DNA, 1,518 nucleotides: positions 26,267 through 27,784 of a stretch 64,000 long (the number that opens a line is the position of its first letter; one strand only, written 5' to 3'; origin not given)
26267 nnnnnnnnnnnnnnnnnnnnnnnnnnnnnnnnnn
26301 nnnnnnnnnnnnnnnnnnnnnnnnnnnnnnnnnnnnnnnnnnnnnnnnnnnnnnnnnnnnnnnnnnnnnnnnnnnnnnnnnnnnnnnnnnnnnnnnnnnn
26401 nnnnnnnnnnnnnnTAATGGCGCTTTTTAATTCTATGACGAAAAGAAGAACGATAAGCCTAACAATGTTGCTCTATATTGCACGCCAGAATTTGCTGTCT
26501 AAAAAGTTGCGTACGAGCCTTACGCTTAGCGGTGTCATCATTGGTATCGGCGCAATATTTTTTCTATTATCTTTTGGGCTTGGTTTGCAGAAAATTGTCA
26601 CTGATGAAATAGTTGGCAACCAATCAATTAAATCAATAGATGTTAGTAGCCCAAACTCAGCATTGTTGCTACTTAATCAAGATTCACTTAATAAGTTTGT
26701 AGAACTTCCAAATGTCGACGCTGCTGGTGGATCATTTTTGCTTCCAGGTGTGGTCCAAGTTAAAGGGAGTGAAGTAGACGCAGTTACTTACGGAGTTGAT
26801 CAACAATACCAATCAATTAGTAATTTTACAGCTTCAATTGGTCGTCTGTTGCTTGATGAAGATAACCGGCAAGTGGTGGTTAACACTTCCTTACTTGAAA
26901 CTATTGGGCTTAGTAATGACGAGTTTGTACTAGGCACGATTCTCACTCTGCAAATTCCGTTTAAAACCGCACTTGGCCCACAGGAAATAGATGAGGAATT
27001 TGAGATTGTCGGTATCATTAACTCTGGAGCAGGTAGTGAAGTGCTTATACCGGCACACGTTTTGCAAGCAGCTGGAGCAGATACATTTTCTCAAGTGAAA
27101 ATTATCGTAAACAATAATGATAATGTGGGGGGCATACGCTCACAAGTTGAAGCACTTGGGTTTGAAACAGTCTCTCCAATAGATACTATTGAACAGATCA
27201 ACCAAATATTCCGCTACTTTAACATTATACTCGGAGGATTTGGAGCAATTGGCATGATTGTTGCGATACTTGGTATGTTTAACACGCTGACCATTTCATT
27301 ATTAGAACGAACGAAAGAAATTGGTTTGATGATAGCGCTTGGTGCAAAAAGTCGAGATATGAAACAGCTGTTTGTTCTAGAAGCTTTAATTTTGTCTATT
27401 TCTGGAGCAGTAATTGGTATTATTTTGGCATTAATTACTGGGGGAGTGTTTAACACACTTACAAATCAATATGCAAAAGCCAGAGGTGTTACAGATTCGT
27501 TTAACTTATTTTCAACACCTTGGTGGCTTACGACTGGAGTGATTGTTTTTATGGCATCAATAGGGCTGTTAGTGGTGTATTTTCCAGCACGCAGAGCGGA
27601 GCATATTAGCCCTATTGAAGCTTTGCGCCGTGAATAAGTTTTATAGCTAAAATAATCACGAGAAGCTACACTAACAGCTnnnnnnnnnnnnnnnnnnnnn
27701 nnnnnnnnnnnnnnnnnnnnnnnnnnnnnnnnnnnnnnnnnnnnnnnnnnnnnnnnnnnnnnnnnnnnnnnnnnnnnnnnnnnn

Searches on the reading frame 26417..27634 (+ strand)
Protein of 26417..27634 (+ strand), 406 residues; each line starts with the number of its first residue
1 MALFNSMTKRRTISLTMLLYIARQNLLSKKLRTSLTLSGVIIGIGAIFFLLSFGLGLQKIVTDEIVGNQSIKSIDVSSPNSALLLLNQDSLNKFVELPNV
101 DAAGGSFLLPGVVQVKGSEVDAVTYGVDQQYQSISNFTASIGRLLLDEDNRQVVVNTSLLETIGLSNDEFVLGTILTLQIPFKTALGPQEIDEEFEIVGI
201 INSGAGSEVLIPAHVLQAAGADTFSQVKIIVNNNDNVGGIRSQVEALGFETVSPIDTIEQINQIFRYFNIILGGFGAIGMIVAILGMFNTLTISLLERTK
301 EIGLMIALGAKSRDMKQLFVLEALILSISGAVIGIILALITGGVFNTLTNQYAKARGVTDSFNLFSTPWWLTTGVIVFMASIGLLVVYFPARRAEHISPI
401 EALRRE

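Call 4: search_protein_families(library=pfam, proteins=[window:26417-27634:+], max_evalue=0.01)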
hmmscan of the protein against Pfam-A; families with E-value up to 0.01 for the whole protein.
window:26417-27634:+ (406 aa): 2 families
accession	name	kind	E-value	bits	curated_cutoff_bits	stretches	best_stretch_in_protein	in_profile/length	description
PF02687.27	FtsX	-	2.1e-19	70.2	25.5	1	275-399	3-120/120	FtsX-like permease C-terminal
PF12704.14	MacB_PCD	-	7.8e-16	59.4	27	1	33-246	1-206/207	MacB-like periplasmic core domain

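Call 57: search_protein_families(library=ncbifam, proteins=[window:26417-27634:+], max_evalue=0.001)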
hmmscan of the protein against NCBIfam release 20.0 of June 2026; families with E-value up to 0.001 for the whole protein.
window:26417-27634:+ (406 aa): 9 families
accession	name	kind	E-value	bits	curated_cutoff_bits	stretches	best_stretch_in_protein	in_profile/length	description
TIGR03434.1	ADOP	subfamily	5.8e-24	84.2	622.3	1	106-406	510-803/803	ADOP family duplicated permease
NF007826.0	PRK10535.1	equivalog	1e-19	70.3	966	1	255-406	511-648/648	macrolide ABC transporter ATP-binding protein/permease MacB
TIGR02212.1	lolCE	equivalog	2.3e-15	56.5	362.45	1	22-406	13-411/411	lipoprotein-releasing ABC transporter permease subunit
NF038346.1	FtsX_actino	exception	5.6e-09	35.8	250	1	237-379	146-295/308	permease-like cell division protein FtsX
NF038347.1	FtsX_Gpos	exception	1.4e-07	31.2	225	1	256-386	155-282/296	permease-like cell division protein FtsX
NF008357.0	PRK11146.1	exception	1.6e-06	27.2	439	1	87-403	78-411/414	lipoprotein-releasing ABC transporter permease subunit LolE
TIGR00439.2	FtsX_Gneg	equivalog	8.6e-06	25.1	255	1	257-393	155-289/292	permease-like cell division protein FtsX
TIGR02213.1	lolE_release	exception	9.2e-06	24.7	540.35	1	40-403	31-408/411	lipoprotein-releasing ABC transporter permease subunit LolE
NF008076.0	PRK10814.1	exception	0.00021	20.4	473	0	35-406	29-399/399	lipoprotein-releasing ABC transporter permease subunit LolC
